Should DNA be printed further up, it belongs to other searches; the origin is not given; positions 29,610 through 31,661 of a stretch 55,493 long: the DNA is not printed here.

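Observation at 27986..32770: Ligase-less, Hen1-less Pnkp-type kinase-phosphatase heading an operon with an MmgE/PrpD protein and a rhomboid protease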

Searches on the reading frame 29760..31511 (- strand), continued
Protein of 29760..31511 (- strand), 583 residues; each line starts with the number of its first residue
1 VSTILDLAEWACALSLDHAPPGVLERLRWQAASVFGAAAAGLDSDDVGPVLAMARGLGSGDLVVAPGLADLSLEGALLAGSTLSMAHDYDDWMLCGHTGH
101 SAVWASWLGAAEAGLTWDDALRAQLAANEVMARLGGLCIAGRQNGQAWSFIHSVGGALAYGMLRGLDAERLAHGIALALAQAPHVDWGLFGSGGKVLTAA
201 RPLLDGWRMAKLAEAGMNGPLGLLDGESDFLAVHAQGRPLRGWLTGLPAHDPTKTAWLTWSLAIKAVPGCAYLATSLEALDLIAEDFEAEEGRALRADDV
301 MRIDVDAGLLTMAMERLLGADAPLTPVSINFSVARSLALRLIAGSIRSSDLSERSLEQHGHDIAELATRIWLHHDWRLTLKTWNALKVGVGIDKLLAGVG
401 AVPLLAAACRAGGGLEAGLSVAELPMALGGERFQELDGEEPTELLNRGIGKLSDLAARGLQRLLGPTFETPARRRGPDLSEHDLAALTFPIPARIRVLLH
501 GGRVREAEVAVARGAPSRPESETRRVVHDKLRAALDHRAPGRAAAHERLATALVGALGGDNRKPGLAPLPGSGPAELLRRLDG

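Call 40: find_encoding_contigs(protein=P0136, flank=10000, max_places=1)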
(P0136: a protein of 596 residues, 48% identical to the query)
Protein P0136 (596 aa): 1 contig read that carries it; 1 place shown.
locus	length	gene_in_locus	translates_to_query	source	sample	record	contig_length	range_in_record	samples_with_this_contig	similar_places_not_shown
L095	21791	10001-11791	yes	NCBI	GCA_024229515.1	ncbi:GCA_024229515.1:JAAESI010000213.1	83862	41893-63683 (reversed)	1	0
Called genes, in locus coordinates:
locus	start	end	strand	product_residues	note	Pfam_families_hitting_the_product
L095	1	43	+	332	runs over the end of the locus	PF05090:HTTM (faint)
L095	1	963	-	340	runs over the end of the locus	-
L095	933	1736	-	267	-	PF00578:AhpC-TSA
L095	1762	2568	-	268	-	PF02634:FdhD-NarQ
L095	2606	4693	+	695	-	PF00384:Molybdopterin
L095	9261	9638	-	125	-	PF00069:Pkinase (weak)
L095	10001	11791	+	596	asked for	PF03972:MmgE_PrpD_N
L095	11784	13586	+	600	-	PF01694:Rhomboid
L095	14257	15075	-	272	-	PF07610:DUF1573 (weak), PF15780:ASH (faint), PF22544:HYDIN_VesB_CFA65-like_Ig (weak), PF22073:Cep192_D4 (faint)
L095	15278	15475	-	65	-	-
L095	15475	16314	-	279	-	PF00126:HTH_1, PF03466:LysR_substrate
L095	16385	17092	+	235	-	PF01925:TauE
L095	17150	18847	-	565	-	PF07610:DUF1573 (weak), PF12371:TMEM131_like_N (faint), PF15780:ASH, PF22073:Cep192_D4, PF22544:HYDIN_VesB_CFA65-like_Ig, PF24499:Ig_TMEM131L_4 (faint)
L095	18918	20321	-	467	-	PF04715: (weak), PF00425:Chorismate_bind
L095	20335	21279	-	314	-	-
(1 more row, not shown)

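Call 53: find_related_loci(query=A3, collection=metagenome_contigs, flank=8000)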
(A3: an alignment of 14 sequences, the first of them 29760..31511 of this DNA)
Query A3 (583 aa) in metagenome_contigs; peptide patterns used: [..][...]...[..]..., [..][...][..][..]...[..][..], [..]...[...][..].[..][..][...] (x = any residue, [..] = any of these).
600 stretches matched a pattern (row limit reached: there are more); 33 encode a relative of the query (tblastn E <= 1e-3); 32 distinct loci.
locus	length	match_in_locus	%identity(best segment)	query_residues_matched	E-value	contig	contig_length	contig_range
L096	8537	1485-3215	75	1-577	0e+0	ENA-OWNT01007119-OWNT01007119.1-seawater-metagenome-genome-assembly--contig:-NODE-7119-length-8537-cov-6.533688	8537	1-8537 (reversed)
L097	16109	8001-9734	53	1-578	1e-173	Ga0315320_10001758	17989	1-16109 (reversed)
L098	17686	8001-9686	53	1-578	1e-159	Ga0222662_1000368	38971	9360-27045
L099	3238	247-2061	47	1-578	2e-156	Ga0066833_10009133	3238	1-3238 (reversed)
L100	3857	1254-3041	47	1-581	3e-140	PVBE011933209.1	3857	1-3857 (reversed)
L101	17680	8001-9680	47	3-578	3e-120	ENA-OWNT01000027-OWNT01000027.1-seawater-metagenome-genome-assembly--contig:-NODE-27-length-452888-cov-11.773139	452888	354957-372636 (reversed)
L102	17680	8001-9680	47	3-578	3e-120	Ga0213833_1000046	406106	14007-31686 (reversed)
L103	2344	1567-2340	58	1-265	2e-89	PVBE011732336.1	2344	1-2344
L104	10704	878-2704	46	1-583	1e-145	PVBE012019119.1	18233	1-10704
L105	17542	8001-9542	34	2-531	1e-73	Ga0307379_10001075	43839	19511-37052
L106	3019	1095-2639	34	2-532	8e-68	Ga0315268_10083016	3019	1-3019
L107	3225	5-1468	35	26-531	3e-67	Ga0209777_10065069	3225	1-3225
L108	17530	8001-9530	31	6-531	9e-66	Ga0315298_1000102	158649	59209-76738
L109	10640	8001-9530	31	6-531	8e-66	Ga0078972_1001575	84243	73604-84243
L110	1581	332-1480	38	2-386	4e-69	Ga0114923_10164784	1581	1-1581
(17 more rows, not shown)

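Call 61: search_protein_families(library=padloc, proteins=[window:29760-31511:-], max_evalue=0.01)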
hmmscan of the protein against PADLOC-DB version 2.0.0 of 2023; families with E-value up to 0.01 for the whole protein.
window:29760-31511:- (583 aa): 0 families

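Call 66: predict_structure(alignment_id=A4)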
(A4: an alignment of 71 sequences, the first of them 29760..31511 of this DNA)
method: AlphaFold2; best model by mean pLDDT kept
length: 583 residues; sequences in the alignment: 71
mean_pLDDT: 89.6   pTM: 0.90
mean pLDDT of the five models: 89.6, 89.4, 89.4, 89.1, 88.2
residues with pLDDT >= 90: 447; 70-90: 62; 50-70: 46; < 50: 28
segments of 3 or more residues with pLDDT < 50: 414-423, 431-433, 435-437, 468-471, 560-562
pLDDT, mean of each block of 10 residues (from residue 1): 96 98 96 97 96 98 95 98 96 94 98 98 99 95 84 98 99 98 88 93 98 98 95 92 97 98 96 97 98 98 96 88 93 97 95 95 98 95 95 88 73 47 49 50 58 64 51 77 95 98 98 95 95 95 94 78 64 93 84
secondary structure, 60 per line:
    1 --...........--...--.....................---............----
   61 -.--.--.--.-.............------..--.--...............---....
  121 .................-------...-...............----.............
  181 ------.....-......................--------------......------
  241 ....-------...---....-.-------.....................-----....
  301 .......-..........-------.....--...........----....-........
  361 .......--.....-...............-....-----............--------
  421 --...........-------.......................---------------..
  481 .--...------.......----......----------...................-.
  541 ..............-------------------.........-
elements in order: H3-13 H21-41 H45-56 H73-85 H99-113 H117-137 H149-163 H168-180 H187-191 H193-214 H229-234 H241-244 H258-261 H271-291 E300-307 H309-318 H326-330 H333-343 H348-351 H353-367 E370-374 H376-390 H392-395 H401-412 H423-433 H441-463 E493-499 E504-509 H520-538 H540-554 H574-582

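Call 68: fold_search(model_id=the predicted structure, library=pdb)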
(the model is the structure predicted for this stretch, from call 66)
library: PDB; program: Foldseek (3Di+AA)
matches with E <= 10: 118; with E <= 0.001: 23
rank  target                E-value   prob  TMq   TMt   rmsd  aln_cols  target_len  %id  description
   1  7e9d_A                1.5e-15  1.00  0.59  0.77   6.1       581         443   17  H102A mutant of IRG1 from bacillus (released 2021-03-31)
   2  7bra_A                3.1e-15  1.00  0.59  0.76   6.1       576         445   18  Bacillus subtilis IRG1 (released 2021-02-03)
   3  6r6t_B                4.2e-15  1.00  0.62  0.79   5.9       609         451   14  Crystal structure of mouse cis-aconitate decarboxylase (released 2019-09-25)
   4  6s62_C                9.3e-15  1.00  0.58  0.68   7.2       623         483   13  Crystal structure of 2-methylcitrate dehydratase (PrpD) from Pseudomonas aeruginosa in apo form. (released 2020-10-14)
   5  6r6t_A                1.2e-14  1.00  0.65  0.82   5.8       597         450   15  Crystal structure of mouse cis-aconitate decarboxylase (released 2019-09-25)
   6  6r6u_B                2.0e-14  1.00  0.65  0.81   4.3       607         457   15  Crystal structure of human cis-aconitate decarboxylase (released 2019-09-25)
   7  7br9_B                2.5e-14  1.00  0.65  0.82   4.8       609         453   15  Crystal structure of mus musculus IRG1 (released 2021-02-03)
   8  6s62_B                3.5e-14  1.00  0.56  0.66   7.5       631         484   13  Crystal structure of 2-methylcitrate dehydratase (PrpD) from Pseudomonas aeruginosa in apo form. (released 2020-10-14)
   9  1szq_A                3.7e-14  1.00  0.58  0.69   6.0       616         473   13  Crystal Structure of 2-methylcitrate dehydratase (released 2004-04-27)
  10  2hp3_A                4.6e-14  1.00  0.61  0.78   5.8       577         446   16  Crystal structure of iminodisuccinate epimerase (released 2006-09-12)
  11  6s62_A                5.0e-14  1.00  0.59  0.69   7.2       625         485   13  Crystal structure of 2-methylcitrate dehydratase (PrpD) from Pseudomonas aeruginosa in apo form. (released 2020-10-14)
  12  2hp0_A                5.9e-14  1.00  0.61  0.78   5.1       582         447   16  Crystal structure of iminodisuccinate epimerase (released 2006-09-12)
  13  6r6u_A                7.4e-14  1.00  0.65  0.82   3.9       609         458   16  Crystal structure of human cis-aconitate decarboxylase (released 2019-09-25)
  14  5mux_B                8.8e-14  1.00  0.62  0.76   5.5       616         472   11  Crystal structure of 2-methylcitrate dehydratase (MmgE) from Bacillus subtilis. (released 2018-02-14)
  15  5mux_D                1.6e-13  1.00  0.63  0.77   5.0       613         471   11  Crystal structure of 2-methylcitrate dehydratase (MmgE) from Bacillus subtilis. (released 2018-02-14)
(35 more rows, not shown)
